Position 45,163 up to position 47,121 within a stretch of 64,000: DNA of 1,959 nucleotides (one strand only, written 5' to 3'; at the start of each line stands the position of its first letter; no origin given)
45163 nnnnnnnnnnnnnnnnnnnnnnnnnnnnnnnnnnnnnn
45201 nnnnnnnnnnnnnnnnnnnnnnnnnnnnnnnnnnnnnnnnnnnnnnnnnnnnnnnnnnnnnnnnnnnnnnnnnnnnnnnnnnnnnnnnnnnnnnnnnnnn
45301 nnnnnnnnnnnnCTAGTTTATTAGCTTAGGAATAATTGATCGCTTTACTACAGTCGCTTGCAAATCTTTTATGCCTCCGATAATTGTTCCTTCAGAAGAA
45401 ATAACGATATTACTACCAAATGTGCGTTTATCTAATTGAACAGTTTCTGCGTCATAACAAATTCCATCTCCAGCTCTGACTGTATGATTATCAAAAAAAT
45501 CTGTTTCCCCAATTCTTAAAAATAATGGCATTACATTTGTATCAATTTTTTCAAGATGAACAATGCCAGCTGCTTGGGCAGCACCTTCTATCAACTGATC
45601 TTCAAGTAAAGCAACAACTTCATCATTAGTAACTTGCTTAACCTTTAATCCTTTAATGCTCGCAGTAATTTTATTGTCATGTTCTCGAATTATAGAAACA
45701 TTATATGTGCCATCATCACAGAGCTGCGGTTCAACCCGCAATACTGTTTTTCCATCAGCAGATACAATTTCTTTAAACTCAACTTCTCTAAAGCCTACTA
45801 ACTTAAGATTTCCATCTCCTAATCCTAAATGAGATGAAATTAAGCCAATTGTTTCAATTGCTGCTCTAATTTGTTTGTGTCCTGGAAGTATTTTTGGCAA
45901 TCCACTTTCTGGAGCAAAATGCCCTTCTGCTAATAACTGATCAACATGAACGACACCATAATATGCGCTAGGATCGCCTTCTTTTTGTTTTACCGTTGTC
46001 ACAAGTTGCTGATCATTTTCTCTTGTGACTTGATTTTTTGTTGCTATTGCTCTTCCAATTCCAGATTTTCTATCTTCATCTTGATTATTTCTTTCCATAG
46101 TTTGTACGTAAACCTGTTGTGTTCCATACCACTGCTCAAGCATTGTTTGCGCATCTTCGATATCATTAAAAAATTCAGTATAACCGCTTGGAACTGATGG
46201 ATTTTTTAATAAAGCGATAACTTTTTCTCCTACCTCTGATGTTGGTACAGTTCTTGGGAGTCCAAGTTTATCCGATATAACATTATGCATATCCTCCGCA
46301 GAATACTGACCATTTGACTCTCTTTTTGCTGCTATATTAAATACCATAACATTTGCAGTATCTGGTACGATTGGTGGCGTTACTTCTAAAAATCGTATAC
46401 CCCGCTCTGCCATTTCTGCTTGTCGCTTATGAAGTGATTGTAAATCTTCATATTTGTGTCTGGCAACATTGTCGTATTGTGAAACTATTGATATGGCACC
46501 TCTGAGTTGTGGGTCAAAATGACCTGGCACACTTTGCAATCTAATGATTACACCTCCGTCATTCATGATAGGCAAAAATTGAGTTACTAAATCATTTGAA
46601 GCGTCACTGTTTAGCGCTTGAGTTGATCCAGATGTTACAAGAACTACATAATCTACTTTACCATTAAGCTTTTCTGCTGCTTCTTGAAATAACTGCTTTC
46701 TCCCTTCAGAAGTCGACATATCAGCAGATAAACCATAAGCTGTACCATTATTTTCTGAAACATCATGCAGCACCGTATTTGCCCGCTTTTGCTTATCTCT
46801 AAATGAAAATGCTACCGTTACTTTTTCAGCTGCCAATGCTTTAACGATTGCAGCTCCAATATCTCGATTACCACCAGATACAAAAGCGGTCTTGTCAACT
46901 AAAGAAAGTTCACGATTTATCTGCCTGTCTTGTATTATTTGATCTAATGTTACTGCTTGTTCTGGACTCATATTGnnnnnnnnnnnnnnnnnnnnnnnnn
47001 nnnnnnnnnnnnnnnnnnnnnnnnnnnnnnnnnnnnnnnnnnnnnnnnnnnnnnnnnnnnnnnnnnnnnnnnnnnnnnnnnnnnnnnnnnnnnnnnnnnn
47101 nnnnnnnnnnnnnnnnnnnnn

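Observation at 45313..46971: Unusual single-polypeptide fusion of an enoyl-reductase-like SDR (Y-x6-K) with a FabZ-like dehydratase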

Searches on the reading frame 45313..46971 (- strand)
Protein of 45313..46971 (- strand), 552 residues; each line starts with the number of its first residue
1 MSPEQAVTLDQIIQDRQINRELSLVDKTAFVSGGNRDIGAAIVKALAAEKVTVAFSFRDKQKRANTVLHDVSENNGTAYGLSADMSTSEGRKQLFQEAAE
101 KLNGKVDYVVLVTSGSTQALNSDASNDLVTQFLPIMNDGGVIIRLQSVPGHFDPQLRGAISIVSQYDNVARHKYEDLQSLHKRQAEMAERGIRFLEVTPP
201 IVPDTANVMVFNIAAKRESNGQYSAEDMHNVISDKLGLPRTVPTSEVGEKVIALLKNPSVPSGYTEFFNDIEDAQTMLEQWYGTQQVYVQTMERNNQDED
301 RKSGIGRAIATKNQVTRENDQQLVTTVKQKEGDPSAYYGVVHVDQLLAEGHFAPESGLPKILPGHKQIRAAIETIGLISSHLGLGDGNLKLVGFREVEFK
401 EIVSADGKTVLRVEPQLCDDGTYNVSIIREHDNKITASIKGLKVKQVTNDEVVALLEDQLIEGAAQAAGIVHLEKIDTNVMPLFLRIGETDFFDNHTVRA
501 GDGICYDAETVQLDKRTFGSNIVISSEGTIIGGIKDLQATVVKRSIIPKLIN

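Call 3: search_protein_families(library=pfam, proteins=[window:45313-46971:-], max_evalue=1)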
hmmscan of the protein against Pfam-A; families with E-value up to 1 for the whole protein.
window:45313-46971:- (552 aa): 6 families
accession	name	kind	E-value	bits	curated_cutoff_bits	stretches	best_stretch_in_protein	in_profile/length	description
PF00106.31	adh_short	-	1.1e-11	45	26.6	1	27-160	1-131/195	short chain dehydrogenase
PF13561.12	adh_short_C2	-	1.1e-07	32.2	27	1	36-118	6-84/236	Enoyl-(Acyl carrier protein) reductase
PF00294.29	PfkB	-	0.011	15.5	25.8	1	34-143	60-165/302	pfkB family carbohydrate kinase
PF00291.31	PALP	-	0.015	15.1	35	1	40-116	94-168/295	Pyridoxal-phosphate dependent enzyme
PF07466.16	DUF1517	-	0.12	12.8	23.3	1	81-124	27-70/184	Protein of unknown function (DUF1517)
PF13460.12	NAD_binding_10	-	0.31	11.3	27.2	0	33-65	1-34/184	NAD(P)H-binding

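Call 4: search_protein_families(library=ncbifam, proteins=[window:45313-46971:-], max_evalue=1)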
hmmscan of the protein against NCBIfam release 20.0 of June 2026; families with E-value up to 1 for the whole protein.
window:45313-46971:- (552 aa): 143 families (the best 25 are shown)
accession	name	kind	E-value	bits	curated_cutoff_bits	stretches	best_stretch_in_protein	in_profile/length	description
NF005868.0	PRK07806.1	subfamily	2e-27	96.3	162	1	24-212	4-196/248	SDR family oxidoreductase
NF005095.0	PRK06523.1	subfamily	3.1e-11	43.3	231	2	20-119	4-92/261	oxidoreductase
NF009546.0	PRK12935.1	equivalog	3.6e-10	39.8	418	1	24-110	4-89/247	acetoacetyl-CoA reductase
NF047420.2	EF_P_mod_YmfI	equivalog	4.8e-10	39.6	238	1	29-135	2-103/236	elongation factor P 5-aminopentanone reductase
NF006597.0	PRK09134.1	equivalog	6.1e-10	38.8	281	1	25-111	11-96/261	SDR family oxidoreductase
NF006493.1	PRK08936.1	subfamily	8e-10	38.4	420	1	24-110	5-90/261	glucose-1-dehydrogenase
NF004746.0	PRK06077.1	equivalog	1.5e-09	37.6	320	1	23-109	3-88/252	3-ketoacyl-(acyl-carrier-protein) reductase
NF005594.0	PRK07326.1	equivalog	3.7e-09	36.5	271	1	24-110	4-87/237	SDR family oxidoreductase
TIGR01830.1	3oxo_ACP_reduc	equivalog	8.3e-09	35.5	297.75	1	29-111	1-82/239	3-oxoacyl-[acyl-carrier-protein] reductase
NF005559.1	PRK07231.1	subfamily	9.2e-09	35.2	215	1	24-158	2-133/249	glucose 1-dehydrogenase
NF004777.0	PRK06123.1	equivalog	2e-08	34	383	1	26-110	3-86/249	SDR family oxidoreductase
NF038213.1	SDR_TniO_fam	equivalog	2.5e-08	33.7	300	1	27-113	3-88/249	SDR family oxidoreductase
NF012208.0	SDR_dihy_bifunc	exception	2.8e-08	33.6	325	1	29-107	1-78/233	bifunctional dihydropteridine reductase/dihydrofolate reductase TmpR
NF004200.0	PRK05653.1-5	equivalog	3.5e-08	33.3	273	1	27-115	3-89/242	3-oxoacyl-ACP reductase FabG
NF005975.0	PRK08063.1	equivalog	3.6e-08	33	328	1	25-116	3-94/250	enoyl-[acyl-carrier-protein] reductase FabL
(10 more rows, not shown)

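Call 6: find_homologous_proteins(query=window:45313-46971:-)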
Query window:45313-46971:- (552 aa): 31 proteins with E <= 0.001 among 8000 candidates.
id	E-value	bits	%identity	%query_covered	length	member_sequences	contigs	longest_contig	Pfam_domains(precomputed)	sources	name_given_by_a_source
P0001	0.0e+0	1212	100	100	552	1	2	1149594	PF13561.13,PF00106.32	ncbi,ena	-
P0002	9.6e-149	514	48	99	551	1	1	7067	PF13561.13,PF00106.32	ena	-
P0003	7.8e-148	511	48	96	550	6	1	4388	PF13561.13,PF00106.32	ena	-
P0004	5.5e-132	459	46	96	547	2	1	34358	PF13561.13,PF00106.32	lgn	-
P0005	9.2e-131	455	46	98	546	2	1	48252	PF13561.13,PF00106.32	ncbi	-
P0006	6.7e-129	449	46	96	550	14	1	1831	PF13561.13,PF00106.32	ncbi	-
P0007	2.7e-128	447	45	96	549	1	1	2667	PF13561.13,PF00106.32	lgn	-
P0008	3.7e-126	440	46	94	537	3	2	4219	PF13561.13,PF00106.32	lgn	-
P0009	1.1e-124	435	44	96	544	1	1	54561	PF13561.13,PF00106.32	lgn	-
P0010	1.4e-121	425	44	95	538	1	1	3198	PF13561.13,PF00106.32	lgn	-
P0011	3.8e-121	423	42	96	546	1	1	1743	PF13561.13,PF00106.32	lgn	-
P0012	1.3e-120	422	43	98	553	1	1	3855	PF13561.13,PF00106.32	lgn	-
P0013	1.8e-120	421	45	96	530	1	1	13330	PF13561.13,PF00106.32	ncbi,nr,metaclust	ncbi:MAG: hypothetical protein UR81_C0024G0007 [Candidatus Levybacteria bacterium GW2011_GWB1_35_5]|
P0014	2.1e-120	421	45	96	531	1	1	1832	PF13561.13,PF00106.32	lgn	-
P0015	4.2e-119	416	44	96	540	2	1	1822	PF13561.13,PF00106.32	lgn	-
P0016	8.3e-119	416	44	97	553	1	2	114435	PF00106.32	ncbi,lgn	-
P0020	3.7e-110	387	43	93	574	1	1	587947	PF13561.13,PF00106.32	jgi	-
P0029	2.4e-67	246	36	80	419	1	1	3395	PF13561.13,PF07977.20,PF00106.32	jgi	-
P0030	1.1e-63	234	38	68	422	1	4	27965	PF13561.13,PF07977.20,PF00106.32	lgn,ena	-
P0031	1.9e-62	230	37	65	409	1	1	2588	PF13561.13,PF00106.32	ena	-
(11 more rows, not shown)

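Call 7: search_solved_structures(query=window:45313-46971:-, max_evalue=1, show_alignments=3)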
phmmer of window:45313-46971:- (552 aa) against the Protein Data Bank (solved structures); distinct sequences matched with E-value up to 1: 137 (the best 60 are shown).
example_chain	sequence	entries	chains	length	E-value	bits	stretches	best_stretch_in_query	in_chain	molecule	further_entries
3v2g_A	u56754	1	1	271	5.6e-12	48.2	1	20-109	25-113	3-oxoacyl-[acyl-carrier-protein] reductase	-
5wuw_A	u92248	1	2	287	5.1e-09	38.4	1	24-124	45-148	Short-chain dehydrogenase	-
5wul_A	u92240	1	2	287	5.7e-09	38.2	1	24-123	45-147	Short-chain dehydrogenase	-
5wva_A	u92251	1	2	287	7.1e-09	37.9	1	24-123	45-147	Short-chain dehydrogenase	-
4zgw_A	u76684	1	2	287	7.5e-09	37.9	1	24-123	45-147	short-chain dehydrogenase/reductase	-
4yqy_A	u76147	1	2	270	5.5e-08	35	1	21-118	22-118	Putative Dehydrogenase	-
6pzm_A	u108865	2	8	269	1.3e-07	33.8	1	22-111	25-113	3-ketoacyl-ACP reductase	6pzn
3icc_A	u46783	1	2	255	1.1e-06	30.8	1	24-105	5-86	Putative 3-oxoacyl-(acyl carrier protein) reductase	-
4mow_A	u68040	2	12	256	1.5e-06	30.3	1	23-115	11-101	Glucose 1-dehydrogenase | Putative glucose 1-dehydrogenase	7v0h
5thq_G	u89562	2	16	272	2.5e-06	29.5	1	18-110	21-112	3-oxoacyl-ACP reductase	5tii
4dml_A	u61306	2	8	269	5e-06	28.5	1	22-201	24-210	3-oxoacyl-[acyl-carrier-protein] reductase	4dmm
3u5t_A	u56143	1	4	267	8.1e-06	27.8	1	25-120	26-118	3-oxoacyl-[acyl-carrier-protein] reductase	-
6j7h_A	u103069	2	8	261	8.4e-06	27.8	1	24-110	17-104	Blue fluorescent protein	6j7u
9vry_A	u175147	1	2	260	1.2e-05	27.3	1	24-104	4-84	Carbonyl Reductase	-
5u2w_A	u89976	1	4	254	1.3e-05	27.2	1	24-117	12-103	Short chain dehydrogenase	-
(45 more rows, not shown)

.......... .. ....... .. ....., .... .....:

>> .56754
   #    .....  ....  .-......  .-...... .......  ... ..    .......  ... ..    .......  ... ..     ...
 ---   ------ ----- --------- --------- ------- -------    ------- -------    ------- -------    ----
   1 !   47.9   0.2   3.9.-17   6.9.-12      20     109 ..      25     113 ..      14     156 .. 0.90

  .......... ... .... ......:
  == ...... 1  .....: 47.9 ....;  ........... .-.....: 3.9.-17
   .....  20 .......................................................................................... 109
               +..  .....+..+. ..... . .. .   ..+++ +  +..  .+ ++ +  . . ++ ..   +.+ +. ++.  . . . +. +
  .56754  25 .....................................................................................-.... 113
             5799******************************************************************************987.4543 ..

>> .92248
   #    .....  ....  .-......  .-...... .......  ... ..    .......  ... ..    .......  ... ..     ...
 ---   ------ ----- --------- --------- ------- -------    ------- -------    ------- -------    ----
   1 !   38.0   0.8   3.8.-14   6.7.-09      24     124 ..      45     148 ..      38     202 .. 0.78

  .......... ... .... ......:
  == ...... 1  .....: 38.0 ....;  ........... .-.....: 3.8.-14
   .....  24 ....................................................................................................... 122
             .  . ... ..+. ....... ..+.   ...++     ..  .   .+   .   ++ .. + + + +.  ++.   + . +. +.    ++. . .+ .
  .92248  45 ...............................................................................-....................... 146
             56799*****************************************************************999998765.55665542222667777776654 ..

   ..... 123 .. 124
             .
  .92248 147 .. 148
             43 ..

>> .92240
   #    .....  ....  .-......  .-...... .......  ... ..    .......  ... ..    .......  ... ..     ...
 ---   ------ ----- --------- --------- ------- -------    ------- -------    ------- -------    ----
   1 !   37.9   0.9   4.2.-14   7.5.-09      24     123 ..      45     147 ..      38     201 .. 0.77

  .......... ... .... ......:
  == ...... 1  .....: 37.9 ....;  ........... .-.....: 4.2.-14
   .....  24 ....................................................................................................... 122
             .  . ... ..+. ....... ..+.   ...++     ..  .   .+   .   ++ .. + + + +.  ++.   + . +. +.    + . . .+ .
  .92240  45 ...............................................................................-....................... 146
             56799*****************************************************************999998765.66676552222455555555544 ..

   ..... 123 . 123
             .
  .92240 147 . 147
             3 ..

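Call 14: find_encoding_contigs(protein=P0016, flank=10000, max_places=2)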
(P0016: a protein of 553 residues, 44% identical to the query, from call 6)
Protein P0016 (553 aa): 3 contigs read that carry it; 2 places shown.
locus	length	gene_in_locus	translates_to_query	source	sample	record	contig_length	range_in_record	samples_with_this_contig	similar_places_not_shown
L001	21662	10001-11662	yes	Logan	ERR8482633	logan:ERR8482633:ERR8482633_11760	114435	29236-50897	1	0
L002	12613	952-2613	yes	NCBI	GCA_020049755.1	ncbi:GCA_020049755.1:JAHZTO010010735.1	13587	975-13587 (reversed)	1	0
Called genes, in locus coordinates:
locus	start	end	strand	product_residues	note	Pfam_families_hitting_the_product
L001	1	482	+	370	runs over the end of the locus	PF04389:Peptidase_M28 (weak), PF01546:Peptidase_M20, PF07687:M20_dimer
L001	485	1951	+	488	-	PF01336:tRNA_anti-codon, PF00152:tRNA-synt_2, PF01409:tRNA-synt_2d (faint)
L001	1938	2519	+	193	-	-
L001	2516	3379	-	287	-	PF10672:Methyltrans_SAM, PF03602:Cons_hypoth95 (weak)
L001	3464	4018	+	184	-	PF01725:Ham1p_like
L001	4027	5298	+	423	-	PF02403:Seryl_tRNA_N, PF00587:tRNA-synt_2b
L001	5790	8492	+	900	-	PF07517:SecA_DEAD, PF01043:SecA_PP_bind, PF21090:P-loop_SecA, PF07516:SecA_SW, PF02810:SEC-C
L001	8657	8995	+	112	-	PF00293:NUDIX (weak)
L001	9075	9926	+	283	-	PF00106:adh_short, PF08659:KR, PF13561:adh_short_C2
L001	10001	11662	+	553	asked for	PF00106:adh_short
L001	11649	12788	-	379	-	PF00698:Acyl_transf_1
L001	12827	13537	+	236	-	PF00027:cNMP_binding, PF13545:HTH_Crp_2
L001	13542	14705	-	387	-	PF00108:Thiolase_N (faint), PF08541:ACP_syn_III_C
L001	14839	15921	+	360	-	PF08541:ACP_syn_III_C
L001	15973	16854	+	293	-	-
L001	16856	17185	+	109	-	-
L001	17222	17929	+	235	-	PF13623:SurA_N_2 (faint), PF13624:SurA_N_3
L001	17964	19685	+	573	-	PF10131:PTPS_related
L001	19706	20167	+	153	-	PF03167:UDG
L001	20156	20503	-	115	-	PF12643:MazG-like (weak)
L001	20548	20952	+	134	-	-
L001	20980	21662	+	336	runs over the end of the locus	PF03462:PCRF, PF00472:RF-1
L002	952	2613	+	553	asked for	PF00106:adh_short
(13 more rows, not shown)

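Call 15: find_encoding_contigs(protein=P0030, flank=10000, max_places=2)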
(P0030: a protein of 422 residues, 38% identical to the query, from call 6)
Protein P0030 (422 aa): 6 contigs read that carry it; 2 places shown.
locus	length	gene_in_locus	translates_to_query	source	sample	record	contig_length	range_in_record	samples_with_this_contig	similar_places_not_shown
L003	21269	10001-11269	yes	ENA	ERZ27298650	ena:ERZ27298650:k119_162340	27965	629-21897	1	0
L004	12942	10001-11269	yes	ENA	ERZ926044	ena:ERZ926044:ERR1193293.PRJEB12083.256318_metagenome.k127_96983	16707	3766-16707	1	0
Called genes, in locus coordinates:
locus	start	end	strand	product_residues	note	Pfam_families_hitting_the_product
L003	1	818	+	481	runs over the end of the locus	?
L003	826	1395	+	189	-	PF22769:DCD, PF00692:dUTPase (weak)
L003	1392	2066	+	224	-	PF01712:dNK, PF02223:Thymidylate_kin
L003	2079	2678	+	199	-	PF06559:DCD_N (faint), PF22769:DCD, PF00692:dUTPase (weak)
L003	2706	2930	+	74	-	-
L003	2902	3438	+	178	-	PF01850:PIN (weak)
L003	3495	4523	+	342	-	PF00303:Thymidylat_synt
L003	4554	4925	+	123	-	PF05635:23S_rRNA_IVP, PF22296:bAvd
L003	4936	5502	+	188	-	PF00186:DHFR_1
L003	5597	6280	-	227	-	-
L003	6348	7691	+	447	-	PF00464:SHMT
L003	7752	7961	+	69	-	PF18929:DUF5678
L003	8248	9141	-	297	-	PF13489:Methyltransf_23 (weak), PF01209:Ubie_methyltran (weak), PF13847:Methyltransf_31 (weak), PF08241:Methyltransf_11 (weak), PF08242:Methyltransf_12 (weak), PF13649:Methyltransf_25 (weak)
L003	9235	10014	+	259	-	PF23441:SDR (weak), PF00106:adh_short, PF08659:KR, PF13561:adh_short_C2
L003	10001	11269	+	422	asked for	PF00106:adh_short, PF13561:adh_short_C2, PF07977:FabA (weak)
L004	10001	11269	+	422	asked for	PF00106:adh_short, PF13561:adh_short_C2, PF07977:FabA (weak)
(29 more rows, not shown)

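Call 16: find_encoding_contigs(protein=P0020, flank=10000, max_places=2)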
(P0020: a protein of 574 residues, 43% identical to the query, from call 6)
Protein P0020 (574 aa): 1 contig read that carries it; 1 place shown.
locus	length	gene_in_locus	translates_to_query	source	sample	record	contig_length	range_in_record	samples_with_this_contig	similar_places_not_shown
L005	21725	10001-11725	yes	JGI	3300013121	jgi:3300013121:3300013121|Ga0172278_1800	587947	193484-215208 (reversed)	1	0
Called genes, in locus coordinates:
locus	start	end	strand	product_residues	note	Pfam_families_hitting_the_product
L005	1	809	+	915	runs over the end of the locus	PF07517:SecA_DEAD, PF01043:SecA_PP_bind, PF21090:P-loop_SecA, PF07516:SecA_SW, PF02810:SEC-C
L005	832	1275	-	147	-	-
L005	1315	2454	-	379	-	PF07995:GSDH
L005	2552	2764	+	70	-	PF08279:HTH_11 (weak), PF12844:HTH_19, PF01381:HTH_3, PF13413:HTH_25 (weak), PF13560:HTH_31 (weak)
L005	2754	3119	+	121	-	-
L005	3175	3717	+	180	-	PF13098:Thioredoxin_2 (faint), PF00578:AhpC-TSA (weak), PF00085:Thioredoxin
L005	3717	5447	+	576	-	PF02683:DsbD_TM, PF00578:AhpC-TSA, PF08534:Redoxin, PF13905:Thioredoxin_8, PF17991:Thioredoxin_10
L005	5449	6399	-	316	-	PF01522:Polysacc_deac_1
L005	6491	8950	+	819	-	PF01326:PPDK_N, PF00391:PEP-utilizers, PF02896:PEP-utilizers_C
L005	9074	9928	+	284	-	PF00106:adh_short, PF08659:KR, PF13561:adh_short_C2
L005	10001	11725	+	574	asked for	PF00106:adh_short, PF13561:adh_short_C2 (faint)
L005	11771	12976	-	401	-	-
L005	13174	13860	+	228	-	PF00027:cNMP_binding, PF13545:HTH_Crp_2, PF00325:Crp (weak)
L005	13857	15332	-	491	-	PF00109:ketoacyl-synt, PF02801:Ketoacyl-synt_C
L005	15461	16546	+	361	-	PF08541:ACP_syn_III_C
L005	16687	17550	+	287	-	PF01209:Ubie_methyltran, PF13489:Methyltransf_23, PF08241:Methyltransf_11, PF08242:Methyltransf_12, PF13649:Methyltransf_25, PF13847:Methyltransf_31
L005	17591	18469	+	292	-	-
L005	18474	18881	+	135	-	-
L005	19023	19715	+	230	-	PF09312:SurA_N (faint), PF13624:SurA_N_3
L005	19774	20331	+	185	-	PF03167:UDG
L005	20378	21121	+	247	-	PF01648:ACPS (faint)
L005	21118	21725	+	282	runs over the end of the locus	PF02811:PHP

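Call 19: search_protein_families(library=pfam, proteins=[P0029, P0030, P0031], max_evalue=10)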
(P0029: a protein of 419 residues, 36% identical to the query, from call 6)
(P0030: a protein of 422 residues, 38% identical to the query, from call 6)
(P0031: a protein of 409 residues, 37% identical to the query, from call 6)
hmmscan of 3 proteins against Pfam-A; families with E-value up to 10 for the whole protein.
P0029 (419 aa): 5 families
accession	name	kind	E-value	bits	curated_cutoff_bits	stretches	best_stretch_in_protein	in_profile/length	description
PF00106.31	adh_short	-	3.3e-12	46.7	26.6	1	26-114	1-87/195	short chain dehydrogenase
PF13561.12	adh_short_C2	-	1.9e-08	34.6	27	1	35-113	6-80/236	Enoyl-(Acyl carrier protein) reductase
PF07977.19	FabA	-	6.7e-07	29.5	23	1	305-396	37-132/138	FabA-like domain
PF08659.16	KR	-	0.0013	19.1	22.6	1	29-107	4-84/180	KR domain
PF01370.27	Epimerase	-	0.03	14.2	20.9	1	28-93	1-59/240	NAD dependent epimerase/dehydratase family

P0030 (422 aa): 7 families
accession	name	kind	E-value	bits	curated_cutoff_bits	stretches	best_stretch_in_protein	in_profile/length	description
PF00106.31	adh_short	-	7.1e-14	52.2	26.6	1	26-150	1-119/195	short chain dehydrogenase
PF13561.12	adh_short_C2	-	5.2e-10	39.7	27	1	35-255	6-217/236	Enoyl-(Acyl carrier protein) reductase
PF07977.19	FabA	-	1.3e-05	25.3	23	1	308-400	37-133/138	FabA-like domain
PF24218.1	DUF7437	-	0.019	15.1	27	1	291-319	6-34/66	Family of unknown function (DUF7437)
PF18601.6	EZH2_N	-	0.026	15.3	32.9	1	115-163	17-65/79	EZH2 N-terminal domain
PF01370.27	Epimerase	-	0.042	13.7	20.9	1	28-93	1-59/240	NAD dependent epimerase/dehydratase family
PF14765.12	PS-DH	-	0.19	11.7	23.7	1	329-414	73-162/166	Polyketide synthase dehydratase N-terminal domain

P0031 (409 aa): 9 families
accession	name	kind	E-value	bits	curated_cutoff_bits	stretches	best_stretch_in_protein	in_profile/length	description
PF00106.31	adh_short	-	5.5e-18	65.6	26.6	1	20-196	1-183/195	short chain dehydrogenase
PF13561.12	adh_short_C2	-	2.6e-15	57.1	27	1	29-241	6-217/236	Enoyl-(Acyl carrier protein) reductase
PF07977.19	FabA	-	3.6e-05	23.9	23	1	296-375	39-122/138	FabA-like domain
PF03061.28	4HBT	-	0.00014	22.5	20.6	1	345-385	37-77/79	Thioesterase superfamily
PF01370.27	Epimerase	-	0.00024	21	20.9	1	22-89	1-61/240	NAD dependent epimerase/dehydratase family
PF08659.16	KR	-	0.00033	21.1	22.6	1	22-95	3-79/180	KR domain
PF02826.25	2-Hacid_dh_C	-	0.054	13.3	25.1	1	13-76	30-97/178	D-isomer specific 2-hydroxyacid dehydrogenase, NAD binding domain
PF16363.11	GDP_Man_Dehyd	-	0.074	12.9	27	1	23-79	1-62/332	GDP-mannose 4,6 dehydratase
PF14765.12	PS-DH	-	0.098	12.6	23.7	1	316-393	74-155/166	Polyketide synthase dehydratase N-terminal domain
